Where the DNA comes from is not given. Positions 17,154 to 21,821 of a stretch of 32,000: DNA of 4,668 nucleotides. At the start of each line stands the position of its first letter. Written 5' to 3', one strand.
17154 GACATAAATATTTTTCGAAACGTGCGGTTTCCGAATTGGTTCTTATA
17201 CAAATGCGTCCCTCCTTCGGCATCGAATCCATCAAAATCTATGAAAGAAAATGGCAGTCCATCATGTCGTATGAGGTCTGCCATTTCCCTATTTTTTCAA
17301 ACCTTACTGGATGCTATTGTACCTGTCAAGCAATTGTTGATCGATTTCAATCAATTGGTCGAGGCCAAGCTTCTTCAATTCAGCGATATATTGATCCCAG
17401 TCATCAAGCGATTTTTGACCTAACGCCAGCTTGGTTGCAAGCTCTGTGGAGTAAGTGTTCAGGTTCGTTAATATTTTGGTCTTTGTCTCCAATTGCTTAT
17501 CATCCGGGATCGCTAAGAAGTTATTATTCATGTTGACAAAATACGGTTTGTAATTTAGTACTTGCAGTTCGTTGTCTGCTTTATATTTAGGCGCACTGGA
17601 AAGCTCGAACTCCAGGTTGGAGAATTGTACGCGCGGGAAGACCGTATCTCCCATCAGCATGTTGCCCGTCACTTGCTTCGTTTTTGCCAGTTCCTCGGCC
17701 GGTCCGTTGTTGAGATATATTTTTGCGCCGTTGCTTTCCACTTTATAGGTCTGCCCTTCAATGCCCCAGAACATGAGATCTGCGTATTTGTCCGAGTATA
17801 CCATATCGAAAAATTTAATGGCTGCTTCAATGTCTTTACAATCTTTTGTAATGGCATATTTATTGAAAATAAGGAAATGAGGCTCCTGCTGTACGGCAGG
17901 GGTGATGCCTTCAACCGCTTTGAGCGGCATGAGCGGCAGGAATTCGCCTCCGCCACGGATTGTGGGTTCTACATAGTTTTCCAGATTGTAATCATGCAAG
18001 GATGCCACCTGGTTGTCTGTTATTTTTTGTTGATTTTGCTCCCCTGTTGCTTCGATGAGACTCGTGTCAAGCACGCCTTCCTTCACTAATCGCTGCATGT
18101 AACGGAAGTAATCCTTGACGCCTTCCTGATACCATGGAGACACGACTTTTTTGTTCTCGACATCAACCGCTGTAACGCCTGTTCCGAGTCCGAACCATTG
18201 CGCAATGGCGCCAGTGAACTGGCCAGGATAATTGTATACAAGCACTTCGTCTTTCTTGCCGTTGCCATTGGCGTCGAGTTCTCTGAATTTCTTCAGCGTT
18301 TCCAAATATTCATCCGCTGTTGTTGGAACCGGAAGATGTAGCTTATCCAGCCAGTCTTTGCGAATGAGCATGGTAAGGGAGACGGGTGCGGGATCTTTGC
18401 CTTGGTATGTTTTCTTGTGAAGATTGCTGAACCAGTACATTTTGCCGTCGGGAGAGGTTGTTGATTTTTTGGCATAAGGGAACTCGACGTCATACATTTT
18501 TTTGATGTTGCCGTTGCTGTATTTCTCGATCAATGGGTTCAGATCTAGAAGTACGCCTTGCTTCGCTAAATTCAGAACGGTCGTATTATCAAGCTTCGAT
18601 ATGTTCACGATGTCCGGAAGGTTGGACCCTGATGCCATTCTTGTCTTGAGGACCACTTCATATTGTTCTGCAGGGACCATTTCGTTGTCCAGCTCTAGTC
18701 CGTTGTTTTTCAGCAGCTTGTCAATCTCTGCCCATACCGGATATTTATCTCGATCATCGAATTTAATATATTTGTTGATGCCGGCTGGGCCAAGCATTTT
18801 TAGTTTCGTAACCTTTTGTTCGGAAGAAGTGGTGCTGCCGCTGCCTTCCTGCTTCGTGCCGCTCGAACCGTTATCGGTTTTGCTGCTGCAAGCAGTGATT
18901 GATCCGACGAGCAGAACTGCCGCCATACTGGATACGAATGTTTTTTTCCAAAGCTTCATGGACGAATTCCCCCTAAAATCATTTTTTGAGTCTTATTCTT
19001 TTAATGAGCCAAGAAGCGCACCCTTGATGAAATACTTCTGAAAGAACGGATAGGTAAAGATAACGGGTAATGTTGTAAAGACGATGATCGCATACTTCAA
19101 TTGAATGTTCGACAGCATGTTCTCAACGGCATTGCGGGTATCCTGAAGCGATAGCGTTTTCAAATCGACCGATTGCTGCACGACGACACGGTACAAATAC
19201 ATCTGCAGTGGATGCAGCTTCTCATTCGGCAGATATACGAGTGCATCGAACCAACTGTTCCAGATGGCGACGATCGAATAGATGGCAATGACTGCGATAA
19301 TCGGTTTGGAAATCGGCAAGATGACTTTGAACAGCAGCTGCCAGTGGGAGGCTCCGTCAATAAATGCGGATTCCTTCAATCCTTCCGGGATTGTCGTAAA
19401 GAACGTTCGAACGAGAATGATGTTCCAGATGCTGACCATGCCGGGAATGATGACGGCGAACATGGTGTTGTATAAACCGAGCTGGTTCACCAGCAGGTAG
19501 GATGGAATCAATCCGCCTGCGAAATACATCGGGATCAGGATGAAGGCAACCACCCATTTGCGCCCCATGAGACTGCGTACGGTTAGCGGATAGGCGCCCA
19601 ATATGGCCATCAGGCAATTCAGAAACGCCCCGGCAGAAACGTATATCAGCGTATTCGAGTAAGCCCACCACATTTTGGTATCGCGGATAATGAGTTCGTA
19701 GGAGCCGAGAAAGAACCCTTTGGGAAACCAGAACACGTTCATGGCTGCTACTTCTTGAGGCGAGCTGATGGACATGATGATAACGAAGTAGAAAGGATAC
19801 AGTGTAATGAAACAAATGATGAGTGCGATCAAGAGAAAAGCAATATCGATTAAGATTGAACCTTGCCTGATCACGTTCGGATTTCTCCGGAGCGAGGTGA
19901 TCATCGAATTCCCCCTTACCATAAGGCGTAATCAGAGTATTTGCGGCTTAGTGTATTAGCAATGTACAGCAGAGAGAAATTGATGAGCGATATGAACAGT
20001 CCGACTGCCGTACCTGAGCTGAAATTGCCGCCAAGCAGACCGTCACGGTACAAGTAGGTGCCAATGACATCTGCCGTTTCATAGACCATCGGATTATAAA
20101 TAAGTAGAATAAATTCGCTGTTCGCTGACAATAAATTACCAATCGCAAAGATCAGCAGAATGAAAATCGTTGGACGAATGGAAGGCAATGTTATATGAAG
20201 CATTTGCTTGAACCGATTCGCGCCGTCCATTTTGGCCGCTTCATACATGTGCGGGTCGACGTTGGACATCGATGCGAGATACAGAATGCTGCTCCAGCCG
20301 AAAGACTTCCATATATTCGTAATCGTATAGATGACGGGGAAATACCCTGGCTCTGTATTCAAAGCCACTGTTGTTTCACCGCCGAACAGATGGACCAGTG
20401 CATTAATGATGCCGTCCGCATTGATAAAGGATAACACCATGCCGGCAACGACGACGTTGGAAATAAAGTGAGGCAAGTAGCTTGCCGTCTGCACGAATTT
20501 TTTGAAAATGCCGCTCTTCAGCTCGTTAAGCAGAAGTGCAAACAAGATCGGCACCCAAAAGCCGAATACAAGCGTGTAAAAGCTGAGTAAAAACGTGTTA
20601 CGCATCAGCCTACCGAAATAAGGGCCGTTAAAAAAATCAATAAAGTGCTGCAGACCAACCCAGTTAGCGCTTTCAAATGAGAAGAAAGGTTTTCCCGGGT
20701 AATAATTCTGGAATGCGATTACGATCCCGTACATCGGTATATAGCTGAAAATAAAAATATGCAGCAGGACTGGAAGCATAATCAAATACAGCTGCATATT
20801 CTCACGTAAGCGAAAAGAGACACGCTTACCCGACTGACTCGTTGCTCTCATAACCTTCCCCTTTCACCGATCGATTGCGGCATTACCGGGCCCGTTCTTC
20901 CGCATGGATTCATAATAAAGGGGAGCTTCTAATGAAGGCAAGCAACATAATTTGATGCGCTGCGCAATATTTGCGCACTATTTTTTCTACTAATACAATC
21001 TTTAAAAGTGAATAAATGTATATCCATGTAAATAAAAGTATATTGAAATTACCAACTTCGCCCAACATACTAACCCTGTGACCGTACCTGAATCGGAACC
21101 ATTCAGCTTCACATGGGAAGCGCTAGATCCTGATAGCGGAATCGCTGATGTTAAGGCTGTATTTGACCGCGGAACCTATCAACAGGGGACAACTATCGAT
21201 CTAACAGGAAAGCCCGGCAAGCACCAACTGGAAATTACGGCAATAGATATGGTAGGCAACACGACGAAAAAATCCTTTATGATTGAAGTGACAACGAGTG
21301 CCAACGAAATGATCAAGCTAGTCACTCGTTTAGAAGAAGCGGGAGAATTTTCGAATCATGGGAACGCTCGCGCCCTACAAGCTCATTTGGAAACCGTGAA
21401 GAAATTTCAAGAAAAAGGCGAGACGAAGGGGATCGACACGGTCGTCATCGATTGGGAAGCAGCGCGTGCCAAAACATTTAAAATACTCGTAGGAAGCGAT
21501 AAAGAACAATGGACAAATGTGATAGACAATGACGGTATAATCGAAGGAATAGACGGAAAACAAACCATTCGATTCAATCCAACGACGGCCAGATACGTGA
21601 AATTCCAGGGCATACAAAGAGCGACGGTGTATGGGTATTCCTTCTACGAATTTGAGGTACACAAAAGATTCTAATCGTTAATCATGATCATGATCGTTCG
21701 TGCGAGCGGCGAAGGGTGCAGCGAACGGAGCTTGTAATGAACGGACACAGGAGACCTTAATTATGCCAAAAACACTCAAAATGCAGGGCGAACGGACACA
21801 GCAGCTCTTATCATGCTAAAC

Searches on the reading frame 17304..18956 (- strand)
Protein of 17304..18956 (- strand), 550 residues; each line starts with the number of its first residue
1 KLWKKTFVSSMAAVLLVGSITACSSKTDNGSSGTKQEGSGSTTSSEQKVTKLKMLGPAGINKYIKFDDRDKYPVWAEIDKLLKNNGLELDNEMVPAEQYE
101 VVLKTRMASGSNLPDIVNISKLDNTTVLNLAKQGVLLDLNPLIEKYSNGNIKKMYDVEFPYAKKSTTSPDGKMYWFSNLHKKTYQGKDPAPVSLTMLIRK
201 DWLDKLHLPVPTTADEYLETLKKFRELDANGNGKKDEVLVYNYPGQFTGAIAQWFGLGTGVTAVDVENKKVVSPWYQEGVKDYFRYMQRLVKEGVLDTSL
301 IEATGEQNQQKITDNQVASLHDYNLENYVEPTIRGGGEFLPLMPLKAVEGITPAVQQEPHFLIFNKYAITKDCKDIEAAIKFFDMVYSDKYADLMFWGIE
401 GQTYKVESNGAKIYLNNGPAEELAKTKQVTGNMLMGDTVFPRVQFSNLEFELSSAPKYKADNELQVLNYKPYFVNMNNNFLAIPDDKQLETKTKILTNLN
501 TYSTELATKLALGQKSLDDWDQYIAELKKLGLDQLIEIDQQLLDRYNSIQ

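Call 16: search_protein_families(library=pfam, proteins=[window:17304-18956:-], max_evalue=0.0001)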
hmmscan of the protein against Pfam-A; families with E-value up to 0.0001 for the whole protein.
window:17304-18956:- (550 aa): 1 family
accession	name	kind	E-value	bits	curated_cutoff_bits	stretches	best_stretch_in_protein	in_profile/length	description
PF01547.30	SBP_bac_1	-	4e-14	53.8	26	1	77-392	13-306/307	Bacterial extracellular solute-binding protein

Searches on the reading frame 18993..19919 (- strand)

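Call 16: search_protein_families(library=pfam, proteins=[window:18993-19919:-], max_evalue=0.0001)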
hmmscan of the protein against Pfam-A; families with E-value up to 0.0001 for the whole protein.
window:18993-19919:- (308 aa): 1 family
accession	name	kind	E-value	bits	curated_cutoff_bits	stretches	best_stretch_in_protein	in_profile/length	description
PF00528.27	BPD_transp_1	-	9.5e-09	35.7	26.4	1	124-298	25-179/184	Binding-protein-dependent transport system inner membrane component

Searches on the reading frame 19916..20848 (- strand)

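Call 16: search_protein_families(library=pfam, proteins=[window:19916-20848:-], max_evalue=0.0001)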
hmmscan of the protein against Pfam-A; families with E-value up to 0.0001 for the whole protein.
window:19916-20848:- (310 aa): 1 family
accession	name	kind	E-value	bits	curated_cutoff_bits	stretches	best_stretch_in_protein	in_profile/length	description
PF00528.27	BPD_transp_1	-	3.3e-15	56.7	26.4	1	97-304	2-182/184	Binding-protein-dependent transport system inner membrane component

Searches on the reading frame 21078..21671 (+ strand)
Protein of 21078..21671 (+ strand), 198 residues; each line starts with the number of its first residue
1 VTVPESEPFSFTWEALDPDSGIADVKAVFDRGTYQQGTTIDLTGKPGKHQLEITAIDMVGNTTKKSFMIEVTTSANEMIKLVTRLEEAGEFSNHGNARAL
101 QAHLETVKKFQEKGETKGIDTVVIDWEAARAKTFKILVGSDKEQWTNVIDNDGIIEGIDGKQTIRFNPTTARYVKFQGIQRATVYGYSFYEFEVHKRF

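Call 16: search_protein_families(library=pfam, proteins=[window:21078-21671:+], max_evalue=0.0001)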
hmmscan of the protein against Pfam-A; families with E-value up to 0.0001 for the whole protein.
window:21078-21671:+ (198 aa): 3 families
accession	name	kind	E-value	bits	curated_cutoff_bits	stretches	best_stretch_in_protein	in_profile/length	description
PF00754.31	F5_F8_type_C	-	1.1e-11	45.3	28.2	1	114-189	42-123/127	F5/8 type C domain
PF22633.2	F5_F8_type_C_2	-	1.9e-11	44.8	27.8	1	114-176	27-91/91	NedA-like, galactose-binding domain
PF22888.1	FIMAH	-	2.8e-08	34.6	24.8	1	76-117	2-42/81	FIMAH domain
